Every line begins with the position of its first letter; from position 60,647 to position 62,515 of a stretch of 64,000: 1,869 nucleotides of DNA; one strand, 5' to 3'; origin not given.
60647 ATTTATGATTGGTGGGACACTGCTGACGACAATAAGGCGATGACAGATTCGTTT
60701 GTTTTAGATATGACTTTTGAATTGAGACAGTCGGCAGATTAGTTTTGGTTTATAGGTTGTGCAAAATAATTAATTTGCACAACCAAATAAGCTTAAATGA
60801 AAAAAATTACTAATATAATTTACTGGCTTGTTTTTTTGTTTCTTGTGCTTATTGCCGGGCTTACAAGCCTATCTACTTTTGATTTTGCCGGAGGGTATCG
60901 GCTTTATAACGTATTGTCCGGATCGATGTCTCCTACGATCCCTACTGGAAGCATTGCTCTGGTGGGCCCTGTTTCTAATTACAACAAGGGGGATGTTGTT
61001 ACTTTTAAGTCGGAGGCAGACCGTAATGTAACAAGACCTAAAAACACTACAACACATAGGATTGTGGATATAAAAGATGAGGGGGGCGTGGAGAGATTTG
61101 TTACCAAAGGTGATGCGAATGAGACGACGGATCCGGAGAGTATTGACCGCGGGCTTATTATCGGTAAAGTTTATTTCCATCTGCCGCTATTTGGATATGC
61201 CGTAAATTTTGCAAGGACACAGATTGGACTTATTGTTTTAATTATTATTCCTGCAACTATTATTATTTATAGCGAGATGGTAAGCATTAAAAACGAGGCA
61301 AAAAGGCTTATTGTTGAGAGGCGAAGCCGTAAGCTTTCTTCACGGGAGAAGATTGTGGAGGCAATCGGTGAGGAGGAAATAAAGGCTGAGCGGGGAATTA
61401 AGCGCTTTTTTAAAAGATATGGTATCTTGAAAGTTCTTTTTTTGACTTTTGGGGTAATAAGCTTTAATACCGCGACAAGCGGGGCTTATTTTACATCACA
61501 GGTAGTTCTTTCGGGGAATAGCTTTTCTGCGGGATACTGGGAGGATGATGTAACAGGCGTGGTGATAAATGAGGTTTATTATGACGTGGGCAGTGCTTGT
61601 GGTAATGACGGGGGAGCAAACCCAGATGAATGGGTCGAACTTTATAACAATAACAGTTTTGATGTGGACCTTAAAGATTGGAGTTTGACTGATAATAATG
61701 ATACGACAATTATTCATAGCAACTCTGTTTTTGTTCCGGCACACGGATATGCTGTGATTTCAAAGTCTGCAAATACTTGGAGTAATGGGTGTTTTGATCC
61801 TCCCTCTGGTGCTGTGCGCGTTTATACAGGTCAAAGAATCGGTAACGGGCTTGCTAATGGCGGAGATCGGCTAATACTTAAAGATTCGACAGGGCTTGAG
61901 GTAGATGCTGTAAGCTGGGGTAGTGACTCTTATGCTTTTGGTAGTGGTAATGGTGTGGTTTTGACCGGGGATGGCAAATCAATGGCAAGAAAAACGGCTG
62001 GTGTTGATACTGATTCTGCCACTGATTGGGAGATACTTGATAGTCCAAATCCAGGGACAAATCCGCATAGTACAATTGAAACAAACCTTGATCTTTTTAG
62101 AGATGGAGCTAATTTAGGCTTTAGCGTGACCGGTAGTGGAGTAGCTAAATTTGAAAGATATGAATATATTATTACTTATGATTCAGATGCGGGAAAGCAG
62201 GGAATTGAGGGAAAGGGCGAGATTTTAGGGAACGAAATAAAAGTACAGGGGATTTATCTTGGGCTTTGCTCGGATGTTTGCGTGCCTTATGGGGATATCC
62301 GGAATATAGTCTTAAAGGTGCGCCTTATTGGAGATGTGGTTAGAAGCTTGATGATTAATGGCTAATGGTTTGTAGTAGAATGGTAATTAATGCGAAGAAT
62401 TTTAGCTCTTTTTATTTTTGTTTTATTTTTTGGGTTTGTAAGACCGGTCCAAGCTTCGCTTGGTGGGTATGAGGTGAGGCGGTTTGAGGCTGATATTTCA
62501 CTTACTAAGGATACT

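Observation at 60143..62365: TasA/camelysin-like protein paired with a SipW-type signal peptidase fused to a lamin-tail-domain extension carrying a second cognate-like motif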

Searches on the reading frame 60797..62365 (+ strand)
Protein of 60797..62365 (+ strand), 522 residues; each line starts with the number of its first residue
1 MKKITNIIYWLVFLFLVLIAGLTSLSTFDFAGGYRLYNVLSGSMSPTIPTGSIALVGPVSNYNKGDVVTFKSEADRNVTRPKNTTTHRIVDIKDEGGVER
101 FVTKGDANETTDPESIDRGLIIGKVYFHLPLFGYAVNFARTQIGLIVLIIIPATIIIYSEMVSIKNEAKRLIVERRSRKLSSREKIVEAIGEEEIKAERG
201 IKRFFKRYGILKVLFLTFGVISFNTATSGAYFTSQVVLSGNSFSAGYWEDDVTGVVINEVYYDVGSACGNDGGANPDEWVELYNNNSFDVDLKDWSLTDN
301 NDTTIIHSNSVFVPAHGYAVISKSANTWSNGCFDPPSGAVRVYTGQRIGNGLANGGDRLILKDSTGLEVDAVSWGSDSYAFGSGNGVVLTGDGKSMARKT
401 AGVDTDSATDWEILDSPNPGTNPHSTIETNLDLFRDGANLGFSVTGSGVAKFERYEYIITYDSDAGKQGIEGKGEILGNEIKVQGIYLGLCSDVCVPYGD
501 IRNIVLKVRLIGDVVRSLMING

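Call 3: search_protein_families(library=pfam, proteins=[window:60797-62365:+], max_evalue=0.1)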
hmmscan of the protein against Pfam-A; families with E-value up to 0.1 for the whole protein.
window:60797-62365:+ (522 aa): 3 families
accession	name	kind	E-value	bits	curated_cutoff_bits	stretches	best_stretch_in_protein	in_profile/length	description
PF00932.25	LTD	-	4.2e-18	66.2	34.3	1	254-375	7-108/109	Lamin Tail Domain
PF10502.14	Peptidase_S26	-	0.00016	22.1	22.9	1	10-77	4-70/168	Signal peptidase, peptidase S26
PF00717.28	Peptidase_S24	-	0.0013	18.9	23.3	1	36-75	37-76/116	Peptidase S24-like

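Call 4: search_protein_families(library=ncbifam, proteins=[window:60797-62365:+], max_evalue=0.1)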
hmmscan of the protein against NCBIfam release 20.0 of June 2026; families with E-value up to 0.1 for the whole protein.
window:60797-62365:+ (522 aa): 3 families
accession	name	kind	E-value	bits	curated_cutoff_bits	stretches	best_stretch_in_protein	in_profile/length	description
TIGR02228.1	sigpep_I_arch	equivalog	1.5e-31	109.4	51.85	1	2-161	1-155/158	signal peptidase I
NF046067.1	SigPepSipWBacil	equivalog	3.2e-30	105.1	190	1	3-180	3-181/189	signal peptidase I SipW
TIGR02227.1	sigpep_I_bact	equivalog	0.00019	21.3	47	1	14-78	4-68/162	signal peptidase I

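Call 7: find_homologous_proteins(query=window:60797-62365:+, max_evalue=0.00001)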
Query window:60797-62365:+ (522 aa): 171 proteins with E <= 0.00001 among 8000 candidates; the best 120 are listed.
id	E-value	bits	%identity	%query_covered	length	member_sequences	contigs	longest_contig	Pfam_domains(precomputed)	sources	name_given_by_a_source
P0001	0.0e+0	1067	90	100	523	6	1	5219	PF00932.26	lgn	-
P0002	2.4e-101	358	46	81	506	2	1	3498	PF00932.26,PF10502.15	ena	-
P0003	7.8e-100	353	43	79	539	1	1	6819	PF00932.26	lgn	-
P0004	5.7e-95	337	43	79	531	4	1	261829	PF00932.26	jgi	jgi:signal peptidase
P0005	1.9e-92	329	45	81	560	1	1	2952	PF00932.26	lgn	-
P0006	1.7e-88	316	42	83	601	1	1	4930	PF00932.26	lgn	-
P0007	2.6e-84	302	41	81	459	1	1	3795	PF00717.29,PF00932.26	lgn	-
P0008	2.2e-82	296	40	79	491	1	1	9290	PF00932.26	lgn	-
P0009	1.8e-79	286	41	83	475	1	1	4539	PF00932.26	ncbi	-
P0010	2.2e-75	273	57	41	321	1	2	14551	PF00932.26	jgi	-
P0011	1.2e-72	264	41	75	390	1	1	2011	PF00932.26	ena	-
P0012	4.0e-68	249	37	82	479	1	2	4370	PF00717.29,PF00932.26,PF10502.15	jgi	-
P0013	1.6e-67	247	49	50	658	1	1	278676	PF00932.26,PF25788.3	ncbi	-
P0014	1.7e-66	243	32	97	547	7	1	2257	PF00932.26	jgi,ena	-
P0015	8.8e-66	241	40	74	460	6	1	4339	PF00932.26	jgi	-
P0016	1.9e-65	240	38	78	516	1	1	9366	PF00932.26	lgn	-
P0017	9.8e-65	238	37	76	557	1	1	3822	PF00932.26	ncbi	-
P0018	1.8e-64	237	38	75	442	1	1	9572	PF00932.26,PF10502.15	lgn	-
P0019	9.8e-64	234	37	76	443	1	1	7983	PF00932.26,PF10502.15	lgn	-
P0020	3.9e-63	232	37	80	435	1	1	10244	PF00717.29,PF00932.26,PF10502.15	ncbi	-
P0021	1.3e-62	231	36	80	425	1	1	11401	PF00932.26,PF10502.15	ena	-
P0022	1.6e-62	230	37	82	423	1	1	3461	PF00932.26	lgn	-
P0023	2.1e-61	227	38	77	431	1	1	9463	PF00932.26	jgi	-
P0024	4.8e-61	225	36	76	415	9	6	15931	PF00932.26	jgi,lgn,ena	-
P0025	2.9e-59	220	47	32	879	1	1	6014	PF00932.26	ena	-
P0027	1.5e-56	211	49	32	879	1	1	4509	PF00932.26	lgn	-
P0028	1.5e-55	207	45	51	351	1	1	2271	PF00932.26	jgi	-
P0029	3.2e-55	206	37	71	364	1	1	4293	PF00932.26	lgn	-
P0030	7.5e-54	202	55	33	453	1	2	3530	PF00932.26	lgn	-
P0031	1.0e-53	201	46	32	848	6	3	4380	PF00932.26,PF10502.15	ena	-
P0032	3.2e-53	200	37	75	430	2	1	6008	PF00932.26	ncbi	-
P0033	9.8e-53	198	44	49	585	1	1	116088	PF00932.26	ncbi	-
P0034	1.0e-52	198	32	52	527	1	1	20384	PF00932.26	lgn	-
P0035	1.9e-51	194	32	97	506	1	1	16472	PF00932.26,PF10502.15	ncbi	-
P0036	3.8e-51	193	35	78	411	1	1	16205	PF00932.26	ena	-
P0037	4.5e-51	192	33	78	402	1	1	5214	PF00932.26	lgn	-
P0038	4.2e-50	189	42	51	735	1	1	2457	PF00932.26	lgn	-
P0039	1.4e-49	188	42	51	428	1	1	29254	PF00932.26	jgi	jgi:hypothetical protein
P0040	1.5e-49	188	42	29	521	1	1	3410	PF00932.26,PF10502.15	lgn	-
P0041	4.9e-49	186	31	78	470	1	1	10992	PF00932.26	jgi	-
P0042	3.4e-48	183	57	30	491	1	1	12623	PF00932.26,PF12389.14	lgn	-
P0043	1.2e-47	181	38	53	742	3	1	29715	PF00932.26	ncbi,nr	ncbi:lamin tail domain-containing protein [Candidatus Beckwithbacteria bacterium]|nr:lamin tail doma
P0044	3.0e-46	177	42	48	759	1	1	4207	PF00932.26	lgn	-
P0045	6.6e-46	175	34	74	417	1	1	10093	PF00932.26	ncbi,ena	-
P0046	1.2e-45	175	33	77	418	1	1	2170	PF00932.26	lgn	-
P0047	2.5e-45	174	33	81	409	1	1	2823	PF00932.26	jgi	-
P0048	4.4e-45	173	32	35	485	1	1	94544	PF00932.26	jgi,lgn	-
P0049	1.6e-44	171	40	33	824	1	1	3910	PF00932.26,PF10502.15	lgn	-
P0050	5.0e-44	169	33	78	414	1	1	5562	PF00932.26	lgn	-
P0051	5.6e-44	169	46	28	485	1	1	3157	PF00932.26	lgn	-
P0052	7.4e-44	169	47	41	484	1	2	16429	PF00932.26,PF12389.14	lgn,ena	-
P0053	1.1e-43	168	37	57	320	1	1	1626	PF00932.26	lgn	-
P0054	1.3e-43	168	35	73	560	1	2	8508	PF00932.26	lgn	-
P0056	2.1e-41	161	42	50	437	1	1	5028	PF00932.26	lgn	-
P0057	4.1e-41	160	41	49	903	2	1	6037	PF00932.26,PF00041.28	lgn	-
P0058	8.8e-41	159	42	50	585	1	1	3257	PF00932.26,PF12389.14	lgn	-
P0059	1.1e-40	158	42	38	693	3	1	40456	PF00932.26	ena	-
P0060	2.3e-40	157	34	75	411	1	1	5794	PF00932.26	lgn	-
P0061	3.7e-40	156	50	33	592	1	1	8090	PF00932.26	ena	-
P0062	7.0e-40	156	49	32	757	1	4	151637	PF00932.26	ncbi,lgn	-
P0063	7.3e-39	152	37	51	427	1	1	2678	PF00932.26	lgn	-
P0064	5.6e-38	149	29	65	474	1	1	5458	PF00932.26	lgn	-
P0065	1.8e-37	148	38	53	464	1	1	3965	PF00932.26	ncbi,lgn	-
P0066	1.1e-36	145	29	73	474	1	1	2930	PF00932.26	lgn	-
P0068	2.0e-36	144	30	75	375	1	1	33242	PF00932.26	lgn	-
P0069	2.3e-36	144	48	33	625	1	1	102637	PF00932.26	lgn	-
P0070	1.5e-35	141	41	38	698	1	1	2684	PF00932.26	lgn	-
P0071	3.1e-35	140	29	78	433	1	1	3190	PF00932.26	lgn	-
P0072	6.7e-34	136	35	59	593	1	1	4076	PF00932.26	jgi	-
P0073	1.3e-33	135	32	75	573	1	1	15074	PF00932.26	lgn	-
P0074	7.7e-33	132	36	49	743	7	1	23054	PF00932.26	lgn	-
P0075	3.6e-32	130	37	52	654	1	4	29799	PF00932.26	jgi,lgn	jgi:hypothetical protein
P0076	3.1e-31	127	44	41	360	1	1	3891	PF00932.26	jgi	-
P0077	4.1e-31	127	42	37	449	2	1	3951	PF00932.26,PF12389.14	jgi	-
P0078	9.1e-31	125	31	73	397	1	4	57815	PF00932.26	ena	-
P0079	1.4e-30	125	30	81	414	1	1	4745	PF00932.26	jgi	jgi:signal peptidase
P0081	3.0e-30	124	29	84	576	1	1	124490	PF00932.26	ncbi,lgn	-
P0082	3.2e-30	124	44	34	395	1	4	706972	PF00932.26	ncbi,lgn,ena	-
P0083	3.2e-30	124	48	33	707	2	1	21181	PF00932.26,PF24517.3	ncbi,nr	ncbi:lamin tail domain-containing protein [Patescibacteria group bacterium]|nr:lamin tail domain-con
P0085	2.3e-29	121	29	75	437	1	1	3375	PF00932.26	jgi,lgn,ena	-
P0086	4.6e-29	120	43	32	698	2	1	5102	PF00932.26,PF24517.3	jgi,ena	-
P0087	6.3e-29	119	32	76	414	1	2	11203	PF00932.26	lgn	-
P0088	7.0e-29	119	43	32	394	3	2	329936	PF00932.26,PF13287.13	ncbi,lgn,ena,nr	ncbi:lamin tail domain-containing protein [Candidatus Parcubacteria bacterium]|nr:lamin tail domain-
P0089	4.8e-28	117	45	32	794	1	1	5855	PF00932.26,PF24517.3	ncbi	-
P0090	5.6e-28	116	42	32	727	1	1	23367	PF00932.26,PF24517.3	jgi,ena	-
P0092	7.8e-27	113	39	32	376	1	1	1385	PF00932.26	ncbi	-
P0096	4.1e-26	110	39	38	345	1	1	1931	PF00932.26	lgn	-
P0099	3.9e-25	107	46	27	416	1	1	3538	PF00932.26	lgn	-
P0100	9.6e-25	106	30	57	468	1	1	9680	PF00932.26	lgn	-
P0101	2.4e-24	104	45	32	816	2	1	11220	PF17963.8,PF00932.26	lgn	-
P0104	1.7e-22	98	47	27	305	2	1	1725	PF00932.26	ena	-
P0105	1.7e-22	98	44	32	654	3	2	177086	PF00932.26,PF02018.24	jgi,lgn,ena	-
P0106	2.0e-22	98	30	72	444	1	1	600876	PF00932.26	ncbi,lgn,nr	ncbi:MAG: signal peptidase I [Candidatus Levybacteria bacterium]|nr:signal peptidase I [Candidatus L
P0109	2.9e-22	97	38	32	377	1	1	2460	PF00932.26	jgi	jgi:hypothetical protein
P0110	5.6e-22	96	36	39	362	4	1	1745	PF00932.26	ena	-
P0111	6.3e-22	96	40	32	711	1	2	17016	PF00932.26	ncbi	-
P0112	1.2e-21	95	46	29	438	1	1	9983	PF00932.26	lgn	-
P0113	1.8e-21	95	33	42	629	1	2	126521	PF00932.26,PF00041.28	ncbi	-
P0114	2.0e-21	95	28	75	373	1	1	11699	PF00932.26,PF10502.15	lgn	-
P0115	2.0e-21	95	40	33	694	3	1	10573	PF00932.26,PF24517.3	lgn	-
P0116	2.1e-21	95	44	32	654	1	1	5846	PF00932.26,PF02018.24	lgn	-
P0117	5.1e-21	93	26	77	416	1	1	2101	PF00932.26,PF10502.15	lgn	-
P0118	1.1e-19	89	41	34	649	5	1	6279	PF00932.26,PF02018.24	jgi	-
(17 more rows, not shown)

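Call 16: find_related_loci(query=window:60797-62365:+, collection=genome_contigs, flank=6000)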
Query window:60797-62365:+ (522 aa) in genome_contigs; peptide patterns used: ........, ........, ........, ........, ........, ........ (x = any residue, [..] = any of these).
374 stretches matched a pattern; 128 encode a relative of the query (tblastn E <= 1e-3); the best 80 are kept; 80 distinct loci.
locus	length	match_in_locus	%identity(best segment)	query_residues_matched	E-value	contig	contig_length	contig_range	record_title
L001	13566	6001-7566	90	1-522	0e+0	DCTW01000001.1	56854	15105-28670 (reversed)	MAG TPA_asm: Candidatus Woesebacteria bacterium UBA1430 UBA1430_contig_16233, whole genome shotgun sequence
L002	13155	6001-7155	40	35-421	2e-73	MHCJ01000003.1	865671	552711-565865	MAG: Candidatus Chisholmbacteria bacterium RIFCSPHIGHO2_01_FULL_52_32 rifcsphigho2_01_scaffold_32, whole genome shotgun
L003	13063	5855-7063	40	35-420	7e-72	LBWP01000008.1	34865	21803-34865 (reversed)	MAG: Candidatus Woesebacteria bacterium GW2011_GWA1_39_21 UT39_C0008, whole genome shotgun sequence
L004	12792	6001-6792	49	249-508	2e-69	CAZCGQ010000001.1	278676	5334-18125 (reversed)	MAG TPA_asm: uncultured Gammaproteobacteria bacterium isolate SRP332253_co2_135 genome assembly, contig: NODE_9_length_2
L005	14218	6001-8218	44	1-508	6e-55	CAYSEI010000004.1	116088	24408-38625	MAG TPA_asm: uncultured Pseudomonadales bacterium isolate SRP141376_co2_362 genome assembly, contig: NODE_394_length_116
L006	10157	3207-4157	33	1-376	2e-38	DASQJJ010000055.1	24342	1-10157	MAG TPA_asm: Candidatus Eisenbacteria bacterium isolate SMAG_U11883 k141_68495, whole genome shotgun sequence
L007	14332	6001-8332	31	35-421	4e-37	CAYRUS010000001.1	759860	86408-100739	MAG TPA_asm: uncultured Gammaproteobacteria bacterium isolate SRP144015_co1_9 genome assembly, contig: NODE_2_length_759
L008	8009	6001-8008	48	1-374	5e-37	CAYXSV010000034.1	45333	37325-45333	MAG TPA_asm: uncultured Gammaproteobacteria bacterium isolate SRP067234_co1_340 genome assembly, contig: k99_822886, who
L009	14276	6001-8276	42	2-411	1e-32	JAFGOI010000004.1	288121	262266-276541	MAG: Patescibacteria group bacterium isolate Zod_Metabat.613 k87_2257151, whole genome shotgun sequence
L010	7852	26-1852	47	253-420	2e-31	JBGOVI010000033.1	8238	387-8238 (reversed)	MAG: Patescibacteria group bacterium isolate OBJ_0618_7090110_119 k141_9708328_length_8238_cov_14.4482, whole genome sho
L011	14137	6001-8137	37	6-398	4e-31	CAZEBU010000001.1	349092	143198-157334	MAG TPA_asm: uncultured Candidatus Saccharibacteria bacterium isolate SRP128015_co2_294 genome assembly, contig: NODE_1_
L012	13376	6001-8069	46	1-421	1e-30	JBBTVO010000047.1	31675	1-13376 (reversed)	MAG: Patescibacteria group bacterium isolate H51-bin110_1 H51_bin110_1_000000000047, whole genome shotgun sequence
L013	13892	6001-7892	32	202-420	1e-26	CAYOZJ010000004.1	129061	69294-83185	MAG TPA_asm: uncultured Gammaproteobacteria bacterium isolate SRP200132_co1_666 genome assembly, contig: NODE_123_length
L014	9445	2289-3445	37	2-411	1e-34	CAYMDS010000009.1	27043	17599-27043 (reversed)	MAG TPA_asm: uncultured Gammaproteobacteria bacterium isolate SRP192515_co2_133 genome assembly, contig: NODE_1331_lengt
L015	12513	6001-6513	38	243-420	1e-24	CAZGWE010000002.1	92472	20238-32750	MAG TPA_asm: uncultured Candidatus Saccharibacteria bacterium isolate binchicken_co251_1001 genome assembly, contig: NOD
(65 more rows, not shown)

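Call 22: search_solved_structures(query=window:60797-62365:+, max_evalue=0.01, show_alignments=2)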
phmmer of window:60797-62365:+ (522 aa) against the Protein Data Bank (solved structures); distinct sequences matched with E-value up to 0.01: 1.
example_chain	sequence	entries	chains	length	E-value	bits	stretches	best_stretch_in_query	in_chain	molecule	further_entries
7p2q_A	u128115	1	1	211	0.008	18.4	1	35-113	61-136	Signal peptidase complex catalytic subunit SEC11C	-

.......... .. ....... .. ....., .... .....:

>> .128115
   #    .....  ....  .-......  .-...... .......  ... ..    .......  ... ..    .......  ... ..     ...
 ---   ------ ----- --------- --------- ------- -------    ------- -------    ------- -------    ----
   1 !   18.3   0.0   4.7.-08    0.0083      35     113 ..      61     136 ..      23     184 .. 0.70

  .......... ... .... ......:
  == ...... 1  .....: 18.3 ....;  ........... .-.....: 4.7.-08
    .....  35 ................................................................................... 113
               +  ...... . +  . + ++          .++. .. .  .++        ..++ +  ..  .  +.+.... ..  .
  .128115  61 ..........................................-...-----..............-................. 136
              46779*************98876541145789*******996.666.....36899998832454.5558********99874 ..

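Call 26: search_protein_families(library=ncbifam, alignment_id=A1, max_evalue=0.01)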
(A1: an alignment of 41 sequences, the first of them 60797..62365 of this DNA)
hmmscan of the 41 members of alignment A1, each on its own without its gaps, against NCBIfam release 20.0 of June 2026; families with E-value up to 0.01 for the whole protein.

A. member 1, window:60797-62365:+ (522 aa): 3 families
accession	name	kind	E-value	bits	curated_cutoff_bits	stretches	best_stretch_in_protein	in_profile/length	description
TIGR02228.1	sigpep_I_arch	equivalog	1.5e-31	109.4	51.85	1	2-161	1-155/158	signal peptidase I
NF046067.1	SigPepSipWBacil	equivalog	3.2e-30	105.1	190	1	3-180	3-181/189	signal peptidase I SipW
TIGR02227.1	sigpep_I_bact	equivalog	0.00019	21.3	47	1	14-78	4-68/162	signal peptidase I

B. families by the number of members that match (of 41 scanned): 13 families
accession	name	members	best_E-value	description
NF046067.1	SigPepSipWBacil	41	3.7e-36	signal peptidase I SipW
TIGR02228.1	sigpep_I_arch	41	2.5e-35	signal peptidase I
TIGR02227.1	sigpep_I_bact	38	5.1e-10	signal peptidase I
TIGR04088.1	cognate_SipW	11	3.2e-06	SipW-dependent-type signal peptide-containing protein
TIGR02754.1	sod_Ni_protease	7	2.8e-08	nickel-type superoxide dismutase maturation protease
NF008114.0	PRK10861.1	3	0.0018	signal peptidase I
NF033680.1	exonuc_ExeM-GG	2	1.5e-05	extracellular exonuclease ExeM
NF033186.1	internalin_K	2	0.00015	class 1 internalin InlK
NF037973.1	metallo_SslE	1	0.0006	lipoprotein metalloprotease SslE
TIGR04520.1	ECF_ATPase_1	1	0.00098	energy-coupling factor transporter ATPase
NF038218.1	IcmG_DotF_IVB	1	0.0058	type IVB secretion system protein IcmG/DotF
TIGR04154.1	archaeo_STT3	1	0.0097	oligosaccharyl transferase, archaeosortase A system-associated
NF041076.1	cyt_b_SoxC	1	0.0098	proton pump complex cytochrome B SoxC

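Call 29: predict_structure(alignment_id=A1)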
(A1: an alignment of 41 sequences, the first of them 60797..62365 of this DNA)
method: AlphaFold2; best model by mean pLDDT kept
length: 522 residues; sequences in the alignment: 41
mean_pLDDT: 77.3   pTM: 0.43
mean pLDDT of the five models: 77.3, 77.0, 75.8, 75.5, 74.4
residues with pLDDT >= 90: 180; 70-90: 178; 50-70: 98; < 50: 66
segments of 3 or more residues with pLDDT < 50: 227-251, 425-439, 487-498, 515-519
pLDDT, mean of each block of 10 residues (from residue 1): 80 88 89 93 93 96 97 89 94 92 95 94 96 90 84 79 87 81 57 52 54 64 48 37 34 82 79 71 93 94 87 94 88 88 90 77 94 90 77 88 88 90 52 45 59 71 73 72 52 47 67 51 47
secondary structure, 60 per line:
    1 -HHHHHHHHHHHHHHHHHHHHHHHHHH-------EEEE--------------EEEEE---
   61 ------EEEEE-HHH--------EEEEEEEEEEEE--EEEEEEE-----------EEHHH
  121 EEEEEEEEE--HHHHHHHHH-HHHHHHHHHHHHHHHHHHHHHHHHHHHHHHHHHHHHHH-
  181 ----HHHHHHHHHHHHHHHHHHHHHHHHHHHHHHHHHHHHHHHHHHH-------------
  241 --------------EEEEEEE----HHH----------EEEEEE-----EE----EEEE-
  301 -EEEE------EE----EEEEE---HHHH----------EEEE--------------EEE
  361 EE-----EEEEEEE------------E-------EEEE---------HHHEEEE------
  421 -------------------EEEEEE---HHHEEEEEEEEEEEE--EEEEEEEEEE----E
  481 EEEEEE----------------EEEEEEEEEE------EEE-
elements in order: H2-27 E35-38 E53-57 E67-71 E84-95 E98-104 E121-129 H132-140 H142-179 H185-227 E255-261 E279-284 E296-299 E302-305 E318-322 H326-329 E340-343 E358-362 E368-374 E395-398 E411-414 E440-445 E452-463 E466-475 E480-486 E503-512 E519-521
